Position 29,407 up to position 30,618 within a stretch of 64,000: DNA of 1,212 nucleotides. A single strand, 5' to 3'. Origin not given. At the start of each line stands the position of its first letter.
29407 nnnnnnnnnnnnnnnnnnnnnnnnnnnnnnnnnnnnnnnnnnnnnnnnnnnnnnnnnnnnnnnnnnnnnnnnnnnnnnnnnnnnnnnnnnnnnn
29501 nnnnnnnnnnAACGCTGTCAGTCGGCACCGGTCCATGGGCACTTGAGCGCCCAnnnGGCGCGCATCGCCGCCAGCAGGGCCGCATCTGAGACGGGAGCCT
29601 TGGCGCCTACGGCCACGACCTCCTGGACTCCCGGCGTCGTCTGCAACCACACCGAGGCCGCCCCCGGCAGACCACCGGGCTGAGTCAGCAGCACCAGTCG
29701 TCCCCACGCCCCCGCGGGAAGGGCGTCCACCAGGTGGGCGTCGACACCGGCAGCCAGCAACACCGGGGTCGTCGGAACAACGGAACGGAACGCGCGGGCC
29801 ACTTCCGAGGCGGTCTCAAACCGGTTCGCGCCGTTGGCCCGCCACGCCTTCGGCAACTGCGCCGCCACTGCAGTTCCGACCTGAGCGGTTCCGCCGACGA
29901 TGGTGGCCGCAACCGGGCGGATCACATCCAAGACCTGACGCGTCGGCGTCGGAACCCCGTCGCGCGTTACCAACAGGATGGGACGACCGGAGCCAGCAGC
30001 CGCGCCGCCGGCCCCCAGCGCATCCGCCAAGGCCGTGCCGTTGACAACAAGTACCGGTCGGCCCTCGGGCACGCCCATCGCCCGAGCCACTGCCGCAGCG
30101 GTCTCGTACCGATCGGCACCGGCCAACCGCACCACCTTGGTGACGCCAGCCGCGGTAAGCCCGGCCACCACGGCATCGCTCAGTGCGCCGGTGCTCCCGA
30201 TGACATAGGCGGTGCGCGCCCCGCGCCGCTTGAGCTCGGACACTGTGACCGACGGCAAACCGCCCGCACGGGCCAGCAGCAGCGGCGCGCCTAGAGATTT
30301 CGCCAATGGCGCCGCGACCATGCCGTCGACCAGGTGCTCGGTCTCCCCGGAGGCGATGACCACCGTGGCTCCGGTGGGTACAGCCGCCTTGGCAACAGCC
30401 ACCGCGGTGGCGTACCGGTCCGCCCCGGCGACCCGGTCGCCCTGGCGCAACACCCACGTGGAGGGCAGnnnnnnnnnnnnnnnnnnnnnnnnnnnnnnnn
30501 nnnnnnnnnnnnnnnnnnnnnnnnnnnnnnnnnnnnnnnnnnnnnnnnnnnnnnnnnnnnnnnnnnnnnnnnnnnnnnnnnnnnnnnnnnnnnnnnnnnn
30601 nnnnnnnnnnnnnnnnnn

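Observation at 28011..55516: About 26-kb accessory locus for an anionic secondary cell-wall glycopolymer, sitting where mycobacteria have the arabinogalactan LCP ligase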

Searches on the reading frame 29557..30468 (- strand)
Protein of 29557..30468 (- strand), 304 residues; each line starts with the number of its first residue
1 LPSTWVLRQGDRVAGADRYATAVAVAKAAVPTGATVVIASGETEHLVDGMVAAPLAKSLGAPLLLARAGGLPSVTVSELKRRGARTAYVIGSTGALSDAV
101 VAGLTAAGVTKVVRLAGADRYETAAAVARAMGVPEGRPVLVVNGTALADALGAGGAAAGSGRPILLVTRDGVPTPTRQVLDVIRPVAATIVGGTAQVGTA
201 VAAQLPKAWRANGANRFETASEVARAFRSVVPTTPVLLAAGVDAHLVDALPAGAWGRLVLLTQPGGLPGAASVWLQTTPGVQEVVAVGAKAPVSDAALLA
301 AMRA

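Call 26: find_homologous_proteins(query=window:29557-30468:-, max_evalue=0.00001)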
Query window:29557-30468:- (304 aa): 609 proteins with E <= 0.00001 among 8000 candidates; the best 120 are listed.
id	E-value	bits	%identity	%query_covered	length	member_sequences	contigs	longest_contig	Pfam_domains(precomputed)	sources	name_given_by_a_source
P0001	9.8e-70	253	51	100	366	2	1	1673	PF04122.18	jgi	jgi:putative cell wall-binding protein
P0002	4.7e-63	231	50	100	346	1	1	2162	PF04122.18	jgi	jgi:putative cell wall-binding protein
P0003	9.3e-62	227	47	98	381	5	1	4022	PF04122.18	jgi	jgi:putative cell wall-binding protein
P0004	6.0e-59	218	50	94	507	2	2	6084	PF04122.18,PF26571.1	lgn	-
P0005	9.9e-58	214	50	94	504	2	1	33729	PF04122.18,PF26571.1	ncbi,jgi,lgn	-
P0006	3.1e-52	196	46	93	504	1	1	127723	PF04122.18,PF26571.1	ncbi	-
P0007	4.9e-52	195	45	97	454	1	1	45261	PF04122.18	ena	-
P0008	5.5e-51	192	50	97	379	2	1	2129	PF04122.18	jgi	jgi:putative cell wall-binding protein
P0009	4.7e-50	189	47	94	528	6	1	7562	PF04122.18,PF26571.1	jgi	jgi:hypothetical protein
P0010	3.7e-49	186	44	97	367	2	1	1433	PF04122.18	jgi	jgi:putative cell wall-binding protein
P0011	1.0e-48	184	46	93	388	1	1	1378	PF04122.18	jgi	jgi:putative cell wall-binding protein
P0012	5.1e-48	182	44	91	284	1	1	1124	PF04122.18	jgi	jgi:putative cell wall-binding protein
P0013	6.4e-47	178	40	68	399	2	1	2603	PF04122.18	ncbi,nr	ncbi:MAG: hypothetical protein QOI55_2684, partial [Actinomycetota bacterium]|nr:hypothetical protei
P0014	7.9e-47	178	43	94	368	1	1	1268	PF04122.18,PF13860.13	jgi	jgi:hypothetical protein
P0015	1.0e-45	175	45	93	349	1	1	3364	PF04122.18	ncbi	ncbi:MAG TPA: cell wall-binding repeat-containing protein, partial [Actinomycetes bacterium]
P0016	2.8e-45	173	44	93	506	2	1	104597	PF04122.18,PF26571.1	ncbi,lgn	-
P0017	4.4e-45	172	45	93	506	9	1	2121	PF04122.18,PF26571.1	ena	-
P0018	7.7e-45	172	43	93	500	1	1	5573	PF04122.18,PF26571.1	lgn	-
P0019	1.5e-44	171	43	94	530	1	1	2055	PF04122.18,PF26571.1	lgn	-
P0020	3.5e-44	170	38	97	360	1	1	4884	PF04122.18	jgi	jgi:putative cell wall-binding protein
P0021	5.3e-42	162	39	68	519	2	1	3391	PF08486.16,PF04122.18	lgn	-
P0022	8.9e-42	162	44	91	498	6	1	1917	PF04122.18,PF26571.1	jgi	jgi:putative cell wall-binding protein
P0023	2.8e-41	160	45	75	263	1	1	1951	PF04122.18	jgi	jgi:putative cell wall-binding protein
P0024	1.9e-40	157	43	93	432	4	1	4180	PF04122.18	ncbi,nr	ncbi:MAG: hypothetical protein QOG69_2926, partial [Actinomycetota bacterium]|nr:hypothetical protei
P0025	5.2e-40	156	39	71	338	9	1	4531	PF04122.18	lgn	-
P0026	1.7e-39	154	34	71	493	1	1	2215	PF01522.27,PF04122.18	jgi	jgi:putative cell wall-binding protein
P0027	2.3e-39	154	45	63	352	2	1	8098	PF04122.18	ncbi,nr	ncbi:MAG TPA: cell wall-binding repeat-containing protein, partial [Acidimicrobiales bacterium]|nr:c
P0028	2.8e-39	153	40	68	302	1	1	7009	PF04122.18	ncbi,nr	ncbi:MAG TPA: cell wall-binding repeat-containing protein, partial [Candidatus Limnocylindria bacter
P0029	2.9e-39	153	37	63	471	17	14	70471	PF04122.18,PF00188.33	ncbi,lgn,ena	-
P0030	3.8e-39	153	38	65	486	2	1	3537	PF04122.18,PF00041.28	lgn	-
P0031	7.9e-39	152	42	89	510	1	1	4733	PF04122.18,PF26571.1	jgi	jgi:putative cell wall-binding protein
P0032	1.1e-38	151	41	71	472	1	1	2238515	PF04122.18,PF00188.33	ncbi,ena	-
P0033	1.5e-38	151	37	71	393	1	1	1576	PF04122.18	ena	-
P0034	2.1e-38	151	41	95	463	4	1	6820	PF04122.18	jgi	jgi:putative cell wall-binding protein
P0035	2.2e-38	150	43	86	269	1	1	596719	PF04122.18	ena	-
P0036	3.2e-38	150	35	70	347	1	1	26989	PF04122.18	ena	-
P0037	3.4e-38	150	35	94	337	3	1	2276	PF04122.18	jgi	jgi:putative cell wall-binding protein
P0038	3.9e-38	150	36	71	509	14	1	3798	PF04122.18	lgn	-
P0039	1.0e-37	148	41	94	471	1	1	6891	PF04122.18,PF00188.33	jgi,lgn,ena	-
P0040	1.2e-37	148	40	93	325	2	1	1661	PF04122.18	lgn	-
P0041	1.2e-37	148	40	91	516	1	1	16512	PF04122.18,PF26571.1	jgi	jgi:hypothetical protein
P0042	1.7e-37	148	40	97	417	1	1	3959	PF13205.13,PF04122.18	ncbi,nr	ncbi:MAG TPA: cell wall-binding repeat-containing protein, partial [Methylomirabilota bacterium]|nr:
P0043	3.4e-37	147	41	68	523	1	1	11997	PF01551.30,PF04122.18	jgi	jgi:putative cell wall-binding protein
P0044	6.7e-37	146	38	70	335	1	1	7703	PF04122.18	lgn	-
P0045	6.9e-37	146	46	82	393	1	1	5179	PF04122.18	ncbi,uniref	ncbi:cell wall-binding repeat-containing protein, partial [Kineococcus indalonis]|uniref:cell wall-b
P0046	1.1e-36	145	36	94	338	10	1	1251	PF04122.18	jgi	jgi:putative cell wall-binding protein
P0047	3.0e-36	143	44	94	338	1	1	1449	PF04122.18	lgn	-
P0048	3.4e-36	143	40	91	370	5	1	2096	PF04122.18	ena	-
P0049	3.9e-36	143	40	94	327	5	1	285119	PF04122.18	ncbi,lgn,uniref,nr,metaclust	ncbi:Putative cell wall-binding protein [Pedococcus cremeus]|uniref:Putative cell wall-binding prote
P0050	4.6e-36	143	36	94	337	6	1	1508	PF04122.18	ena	-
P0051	4.9e-36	143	39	72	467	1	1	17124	PF04122.18,PF00188.33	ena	-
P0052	7.1e-36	142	35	73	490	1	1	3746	PF04122.18,PF00188.33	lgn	-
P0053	8.5e-36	142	34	71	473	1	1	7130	PF04122.18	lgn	-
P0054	8.5e-36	142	39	94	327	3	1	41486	PF04122.18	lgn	-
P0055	9.4e-36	142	38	94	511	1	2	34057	PF04122.18,PF26571.1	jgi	jgi:putative cell wall-binding protein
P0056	1.1e-35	142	40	69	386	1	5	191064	PF04122.18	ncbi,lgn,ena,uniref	ncbi:hypothetical protein GCM10009867_23660 [Pedococcus aerophilus]|uniref:Cell wall-binding repeat-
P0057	1.3e-35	141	39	88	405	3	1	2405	PF04122.18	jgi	jgi:putative cell wall-binding protein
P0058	1.4e-35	141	44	59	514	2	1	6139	PF04122.18,PF00704.35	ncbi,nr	ncbi:MAG TPA: cell wall-binding repeat-containing protein, partial [Candidatus Dormibacteraeota bact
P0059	2.3e-35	141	39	94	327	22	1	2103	PF04122.18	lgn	-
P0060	2.3e-35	141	40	68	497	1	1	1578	PF04122.18,PF00082.28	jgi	jgi:putative cell wall-binding protein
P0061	2.7e-35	140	40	77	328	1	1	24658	PF04122.18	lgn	-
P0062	3.0e-35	140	40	77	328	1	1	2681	PF04122.18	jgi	jgi:putative cell wall-binding protein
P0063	3.3e-35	140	41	68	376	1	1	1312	PF04122.18,PF00089.33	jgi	jgi:putative cell wall-binding protein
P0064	3.6e-35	140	40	91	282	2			PF04122.18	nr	nr:cell wall-binding repeat-containing protein [Kineococcus aurantiacus]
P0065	4.4e-35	140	40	94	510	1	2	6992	PF04122.18,PF26571.1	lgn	-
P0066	5.6e-35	139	39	91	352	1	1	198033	PF04122.18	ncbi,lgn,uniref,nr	ncbi:cell wall-binding repeat-containing protein [Kineococcus rhizosphaerae]|uniref:Putative cell wa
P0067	7.7e-35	139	40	92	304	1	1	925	PF04122.18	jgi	jgi:putative cell wall-binding protein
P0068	1.0e-34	138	40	70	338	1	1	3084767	PF04122.18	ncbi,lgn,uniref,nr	ncbi:cell wall-binding repeat-containing protein [Agrococcus sp. SGAir0287]|uniref:cell wall-binding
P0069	1.3e-34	138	41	90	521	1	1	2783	PF04122.18,PF26571.1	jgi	jgi:hypothetical protein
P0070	1.8e-34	138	40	91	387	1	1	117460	PF04122.18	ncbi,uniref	ncbi:cell wall-binding repeat-containing protein [Kineococcus gypseus]|uniref:cell wall-binding repe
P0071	2.1e-34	137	36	94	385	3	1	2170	PF04122.18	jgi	jgi:putative cell wall-binding protein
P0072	3.0e-34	137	40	86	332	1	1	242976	PF04122.18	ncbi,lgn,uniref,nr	ncbi:cell wall-binding repeat-containing protein [Quadrisphaera setariae]|uniref:Cell wall binding r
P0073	3.8e-34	137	45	64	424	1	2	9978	PF04122.18,PF13620.13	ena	-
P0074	6.5e-34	136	40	64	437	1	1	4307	PF04122.18,PF07995.18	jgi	-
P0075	8.2e-34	135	42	87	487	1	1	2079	PF04122.18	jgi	jgi:putative cell wall-binding protein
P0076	1.2e-33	135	38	96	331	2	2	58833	PF04122.18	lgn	-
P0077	1.2e-33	135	41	91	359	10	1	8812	PF04122.18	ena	-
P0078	1.4e-33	135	37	95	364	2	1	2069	PF04122.18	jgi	jgi:putative cell wall-binding protein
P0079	1.9e-33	134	37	85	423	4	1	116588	PF00246.30,PF04122.18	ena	-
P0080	2.1e-33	134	45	80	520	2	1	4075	PF04122.18,PF03734.20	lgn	-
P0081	2.5e-33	134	41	71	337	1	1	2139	PF04122.18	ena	-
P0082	4.0e-33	133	42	76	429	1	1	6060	PF04122.18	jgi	jgi:putative cell wall-binding protein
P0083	4.4e-33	133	40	70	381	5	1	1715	PF04122.18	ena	-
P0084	4.6e-33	133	39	94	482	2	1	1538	PF04151.22,PF04122.18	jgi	jgi:putative cell wall-binding protein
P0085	5.5e-33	133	39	70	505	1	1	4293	PF04122.18,PF13620.13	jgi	jgi:putative cell wall-binding protein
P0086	6.4e-33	133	38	89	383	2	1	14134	PF04122.18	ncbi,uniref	ncbi:cell wall-binding repeat-containing protein [Kineococcus sp. SYSU DK005]|uniref:cell wall-bindi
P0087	6.6e-33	133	40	71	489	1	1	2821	PF01551.30,PF04122.18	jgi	jgi:putative cell wall-binding protein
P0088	9.8e-33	132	34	93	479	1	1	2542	PF04122.18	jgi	jgi:putative cell wall-binding protein/uncharacterized protein YkwD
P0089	1.5e-32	131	39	88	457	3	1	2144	PF04122.18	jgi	jgi:putative cell wall-binding protein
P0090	2.2e-32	131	34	70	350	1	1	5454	PF04122.18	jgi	jgi:putative cell wall-binding protein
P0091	2.6e-32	131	42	70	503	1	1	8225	PF04122.18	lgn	-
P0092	2.9e-32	130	41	76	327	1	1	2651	PF04122.18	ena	-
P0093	3.4e-32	130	38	90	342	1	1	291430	PF04122.18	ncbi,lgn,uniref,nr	ncbi:cell wall-binding repeat-containing protein [Kineococcus rhizosphaerae]|uniref:Putative cell wa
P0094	3.9e-32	130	37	84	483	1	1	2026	PF04122.18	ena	-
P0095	4.6e-32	130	40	87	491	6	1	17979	PF04122.18,PF00188.33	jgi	jgi:putative cell wall-binding protein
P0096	4.8e-32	130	40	60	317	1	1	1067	PF04122.18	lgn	-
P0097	5.5e-32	130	42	68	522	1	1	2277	PF01551.30,PF04122.18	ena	-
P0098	5.9e-32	129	35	65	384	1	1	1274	PF04122.18,PF00041.28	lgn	-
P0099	6.3e-32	129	42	87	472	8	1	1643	PF04122.18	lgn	-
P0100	7.1e-32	129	41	69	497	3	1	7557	PF04122.18,PF01520.24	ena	-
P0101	7.6e-32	129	45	84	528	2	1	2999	PF04122.18,PF03734.20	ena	-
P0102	9.4e-32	129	35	92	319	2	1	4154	PF04122.18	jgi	jgi:putative cell wall-binding protein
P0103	1.2e-31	128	39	71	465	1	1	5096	PF04122.18,PF00188.33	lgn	-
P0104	1.4e-31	128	53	52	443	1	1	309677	PF04122.18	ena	-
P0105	1.7e-31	128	38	94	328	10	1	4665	PF04122.18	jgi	jgi:putative cell wall-binding protein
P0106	2.0e-31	128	40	85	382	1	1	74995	PF04122.18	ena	-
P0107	2.1e-31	128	39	94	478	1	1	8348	PF04122.18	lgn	-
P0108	2.2e-31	128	37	84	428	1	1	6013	PF04122.18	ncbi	ncbi:MAG TPA: cell wall-binding repeat-containing protein, partial [Candidatus Limnocylindria bacter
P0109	2.3e-31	127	42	66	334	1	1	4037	PF04122.18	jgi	jgi:putative cell wall-binding protein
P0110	2.5e-31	127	36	94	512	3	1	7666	PF08486.16,PF04122.18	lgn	-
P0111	3.1e-31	127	43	73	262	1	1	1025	PF04122.18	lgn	-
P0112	3.5e-31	127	34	94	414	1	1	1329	PF25523.2,PF04122.18,PF00041.28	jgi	jgi:putative cell wall-binding protein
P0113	3.5e-31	127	38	84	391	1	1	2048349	PF04122.18,PF17936.8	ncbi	ncbi:cell wall-binding repeat-containing protein, partial [Leucobacter iarius]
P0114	4.6e-31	126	37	71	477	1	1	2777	PF04122.18,PF00188.33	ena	-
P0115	5.9e-31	126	38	68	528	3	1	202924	PF13313.12,PF13205.13,PF04122.18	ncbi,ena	-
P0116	6.1e-31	126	41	92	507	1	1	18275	PF04122.18,PF00188.33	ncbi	ncbi:MAG: cell wall-binding repeat-containing protein [Quadrisphaera sp.]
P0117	8.3e-31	126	34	92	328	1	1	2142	PF04122.18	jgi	jgi:putative cell wall-binding protein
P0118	1.0e-30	125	40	76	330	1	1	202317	PF04122.18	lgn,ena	-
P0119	1.1e-30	125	36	80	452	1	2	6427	PF04122.18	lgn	-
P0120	1.1e-30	125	35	94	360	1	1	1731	PF04122.18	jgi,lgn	jgi:putative cell wall-binding protein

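Call 27: find_encoding_contigs(protein=P0005, flank=10000, max_places=2)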
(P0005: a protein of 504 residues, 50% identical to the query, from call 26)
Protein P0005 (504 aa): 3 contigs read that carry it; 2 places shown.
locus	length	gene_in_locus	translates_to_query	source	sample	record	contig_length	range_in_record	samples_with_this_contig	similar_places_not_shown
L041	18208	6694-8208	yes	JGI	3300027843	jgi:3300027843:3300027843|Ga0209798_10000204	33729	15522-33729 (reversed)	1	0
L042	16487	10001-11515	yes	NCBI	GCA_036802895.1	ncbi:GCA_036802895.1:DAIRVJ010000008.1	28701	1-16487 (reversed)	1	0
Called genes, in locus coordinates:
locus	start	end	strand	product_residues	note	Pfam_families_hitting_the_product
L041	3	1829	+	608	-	?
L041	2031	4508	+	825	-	PF27503:Rv3811_N, PF01510:Amidase_2, PF13860:FlgD_ig (weak), PF04122:CW_binding_2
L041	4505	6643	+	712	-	PF08486:SpoIID, PF04122:CW_binding_2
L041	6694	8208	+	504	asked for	PF26571:VldE, PF04122:CW_binding_2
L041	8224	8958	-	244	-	PF00501:AMP-binding (weak)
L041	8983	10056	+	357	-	PF00483:NTP_transferase, PF12804:NTP_transf_3, PF00132:Hexapep (faint), PF25084:LbH_EIF2B (weak), PF25087:GMPPB_C, PF24894:Hexapep_GlmU (weak)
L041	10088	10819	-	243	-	PF11303:DUF3105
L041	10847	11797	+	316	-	-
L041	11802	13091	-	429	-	PF01996:F420_ligase, PF00881:Nitroreductase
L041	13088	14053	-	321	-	PF01933:CofD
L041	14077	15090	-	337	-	PF00512:HisKA, PF02518:HATPase_c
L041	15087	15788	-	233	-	PF00072:Response_reg, PF00486:Trans_reg_C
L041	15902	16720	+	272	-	PF13489:Methyltransf_23 (weak), PF13847:Methyltransf_31 (weak), PF08241:Methyltransf_11, PF08242:Methyltransf_12 (weak), PF13649:Methyltransf_25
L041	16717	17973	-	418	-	PF03446:NAD_binding_2 (faint), PF03721:UDPG_MGDP_dh_N, PF00984:UDPG_MGDP_dh, PF03720:UDPG_MGDP_dh_C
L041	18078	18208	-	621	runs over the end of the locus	PF13439:Glyco_transf_4, PF13579:Glyco_trans_4_4, PF00534:Glycos_transf_1, PF13524:Glyco_trans_1_2, PF13692:Glyco_trans_1_4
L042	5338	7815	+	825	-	PF27503:Rv3811_N, PF01510:Amidase_2, PF13860:FlgD_ig (weak), PF04122:CW_binding_2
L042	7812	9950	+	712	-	PF08486:SpoIID, PF04122:CW_binding_2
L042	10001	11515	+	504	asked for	PF26571:VldE, PF04122:CW_binding_2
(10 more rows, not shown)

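Call 28: find_encoding_contigs(protein=P0006, flank=10000, max_places=2)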
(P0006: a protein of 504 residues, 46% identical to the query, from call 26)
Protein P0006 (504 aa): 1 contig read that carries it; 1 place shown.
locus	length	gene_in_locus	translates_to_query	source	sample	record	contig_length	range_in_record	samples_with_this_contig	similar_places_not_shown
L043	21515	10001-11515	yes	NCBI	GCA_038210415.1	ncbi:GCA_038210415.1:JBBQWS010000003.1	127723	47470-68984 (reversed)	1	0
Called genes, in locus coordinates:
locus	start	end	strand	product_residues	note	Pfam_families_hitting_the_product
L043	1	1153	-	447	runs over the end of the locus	PF13439:Glyco_transf_4 (weak)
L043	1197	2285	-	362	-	PF02350:Epimerase_2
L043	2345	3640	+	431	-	PF03721:UDPG_MGDP_dh_N, PF00984:UDPG_MGDP_dh, PF03720:UDPG_MGDP_dh_C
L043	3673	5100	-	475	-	PF03816:LytR_cpsA_psr, PF13399:LytR_C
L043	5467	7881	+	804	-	PF27503:Rv3811_N, PF01510:Amidase_2, PF04122:CW_binding_2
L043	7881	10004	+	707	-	PF08486:SpoIID, PF04122:CW_binding_2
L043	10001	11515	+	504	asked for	PF26571:VldE, PF04122:CW_binding_2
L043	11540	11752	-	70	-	-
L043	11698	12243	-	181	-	PF03816:LytR_cpsA_psr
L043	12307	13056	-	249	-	-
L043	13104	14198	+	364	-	PF00483:NTP_transferase, PF12804:NTP_transf_3, PF00132:Hexapep (faint), PF24894:Hexapep_GlmU (faint), PF25084:LbH_EIF2B, PF25087:GMPPB_C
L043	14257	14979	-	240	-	PF11303:DUF3105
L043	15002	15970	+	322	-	-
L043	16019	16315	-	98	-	PF03992:ABM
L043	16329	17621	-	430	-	PF01996:F420_ligase, PF00881:Nitroreductase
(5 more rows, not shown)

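Call 29: find_encoding_contigs(protein=P0007, flank=10000, max_places=2)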
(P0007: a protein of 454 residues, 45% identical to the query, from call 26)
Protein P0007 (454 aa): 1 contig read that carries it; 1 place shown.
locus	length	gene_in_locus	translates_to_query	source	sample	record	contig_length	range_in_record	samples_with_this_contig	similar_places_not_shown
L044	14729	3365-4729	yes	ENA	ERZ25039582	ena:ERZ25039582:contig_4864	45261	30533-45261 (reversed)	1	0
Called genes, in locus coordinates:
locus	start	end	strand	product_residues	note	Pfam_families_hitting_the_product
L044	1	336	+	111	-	?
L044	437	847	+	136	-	PF01467:CTP_transf_like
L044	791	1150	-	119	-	PF10066:DUF2304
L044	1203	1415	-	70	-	-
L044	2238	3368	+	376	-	-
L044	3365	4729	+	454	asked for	PF04122:CW_binding_2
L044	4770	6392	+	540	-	PF08486:SpoIID, PF04122:CW_binding_2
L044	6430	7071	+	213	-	PF04122:CW_binding_2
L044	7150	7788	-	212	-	PF01144:CoA_trans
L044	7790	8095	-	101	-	PF01144:CoA_trans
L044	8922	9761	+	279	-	-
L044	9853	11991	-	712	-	PF04122:CW_binding_2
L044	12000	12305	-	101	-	-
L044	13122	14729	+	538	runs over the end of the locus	PF26571:VldE, PF01471:PG_binding_1, PF09374:PG_binding_3 (faint), PF01471:PG_binding_1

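Call 67: find_encoding_contigs(protein=P0072, flank=10000, max_places=1)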
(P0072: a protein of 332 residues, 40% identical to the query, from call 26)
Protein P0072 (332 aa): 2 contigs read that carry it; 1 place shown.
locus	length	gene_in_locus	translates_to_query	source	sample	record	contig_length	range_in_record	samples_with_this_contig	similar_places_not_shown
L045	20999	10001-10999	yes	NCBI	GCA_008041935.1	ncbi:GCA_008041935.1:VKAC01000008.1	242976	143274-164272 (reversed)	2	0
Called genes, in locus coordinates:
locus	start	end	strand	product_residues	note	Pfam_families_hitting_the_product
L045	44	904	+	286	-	PF01116:F_bP_aldolase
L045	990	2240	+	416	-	PF04587:ADP_PFK_GK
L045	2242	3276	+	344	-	PF21621:MPI_cupin_dom (weak)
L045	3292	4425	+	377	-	-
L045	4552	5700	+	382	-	PF08240:ADH_N, PF00107:ADH_zinc_N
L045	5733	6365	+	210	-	-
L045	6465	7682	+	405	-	PF00083:Sugar_tr, PF07690:MFS_1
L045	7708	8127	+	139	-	PF01243:PNPOx_N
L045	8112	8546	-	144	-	-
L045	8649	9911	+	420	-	PF04122:CW_binding_2, PF05901:Excalibur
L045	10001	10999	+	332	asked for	PF04122:CW_binding_2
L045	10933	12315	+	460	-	-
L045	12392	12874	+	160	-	PF00383:dCMP_cyt_deam_1, PF14437:MafB19-deam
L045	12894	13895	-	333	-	PF01032:FecCD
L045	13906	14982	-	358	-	PF01032:FecCD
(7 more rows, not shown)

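Call 68: find_encoding_contigs(protein=P0049, flank=10000, max_places=1)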
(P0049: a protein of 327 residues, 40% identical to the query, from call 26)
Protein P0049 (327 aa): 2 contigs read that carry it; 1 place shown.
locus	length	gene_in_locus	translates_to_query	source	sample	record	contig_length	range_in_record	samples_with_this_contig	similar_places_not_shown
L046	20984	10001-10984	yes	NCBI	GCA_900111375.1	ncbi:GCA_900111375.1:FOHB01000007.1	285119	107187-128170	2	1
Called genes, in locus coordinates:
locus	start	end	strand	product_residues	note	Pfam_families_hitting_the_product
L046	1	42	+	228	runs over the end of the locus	PF03473:MOSC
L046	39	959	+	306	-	PF02515:CoA_transf_3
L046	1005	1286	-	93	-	PF13822:ACC_epsilon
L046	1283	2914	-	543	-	PF01039:Carboxyl_trans, PF03255:ACCA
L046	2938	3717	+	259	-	PF03099:BPL_LplA_LipB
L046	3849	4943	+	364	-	PF00211:Guanylate_cyc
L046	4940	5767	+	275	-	PF00378:ECH_1, PF16113:ECH_2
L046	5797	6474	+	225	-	PF00072:Response_reg, PF00486:Trans_reg_C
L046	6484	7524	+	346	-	PF00512:HisKA, PF02518:HATPase_c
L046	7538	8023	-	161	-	PF04138:GtrA_DPMS_TM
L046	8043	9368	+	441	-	PF22660:RS_preATP-grasp-like, PF02786:CPSase_L_D2, PF02222:ATP-grasp, PF17769:PurK_C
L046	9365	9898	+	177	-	PF00731:AIRC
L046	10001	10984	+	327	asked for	PF04122:CW_binding_2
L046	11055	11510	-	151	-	PF13380:CoA_binding_2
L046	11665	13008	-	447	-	PF03446:NAD_binding_2 (weak), PF03721:UDPG_MGDP_dh_N, PF00984:UDPG_MGDP_dh, PF03720:UDPG_MGDP_dh_C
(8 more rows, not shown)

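Call 69: find_encoding_contigs(protein=P0068, flank=10000, max_places=1)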
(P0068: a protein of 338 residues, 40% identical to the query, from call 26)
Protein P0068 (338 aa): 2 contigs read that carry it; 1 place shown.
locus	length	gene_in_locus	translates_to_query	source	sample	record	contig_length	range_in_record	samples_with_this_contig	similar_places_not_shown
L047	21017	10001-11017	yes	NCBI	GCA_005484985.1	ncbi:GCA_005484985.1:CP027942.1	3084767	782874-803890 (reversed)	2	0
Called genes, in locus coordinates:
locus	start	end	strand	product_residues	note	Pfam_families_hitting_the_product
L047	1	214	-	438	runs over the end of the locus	PF16822:ALGX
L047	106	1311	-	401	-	PF01757:Acyl_transf_3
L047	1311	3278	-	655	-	PF05045:RgpF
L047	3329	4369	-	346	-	PF00535:Glycos_transf_2, PF13641:Glyco_tranf_2_3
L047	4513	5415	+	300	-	PF00535:Glycos_transf_2, PF10111:Glyco_tranf_2_2 (weak), PF13641:Glyco_tranf_2_3 (weak)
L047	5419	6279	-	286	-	PF00483:NTP_transferase, PF12804:NTP_transf_3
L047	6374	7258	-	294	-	-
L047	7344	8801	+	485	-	PF04122:CW_binding_2, PF00188:CAP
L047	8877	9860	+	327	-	PF01073:3Beta_HSD, PF01370:Epimerase, PF02719:Polysacc_synt_2, PF04321:RmlD_sub_bind, PF05368:NmrA (weak), PF07993:NAD_binding_4, PF13460:NAD_binding_10, PF16363:GDP_Man_Dehyd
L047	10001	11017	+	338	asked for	PF04122:CW_binding_2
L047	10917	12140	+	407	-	PF13439:Glyco_transf_4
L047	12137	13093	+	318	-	PF00535:Glycos_transf_2, PF10111:Glyco_tranf_2_2 (weak), PF13641:Glyco_tranf_2_3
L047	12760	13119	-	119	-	-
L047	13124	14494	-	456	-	PF03816:LytR_cpsA_psr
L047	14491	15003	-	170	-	PF00731:AIRC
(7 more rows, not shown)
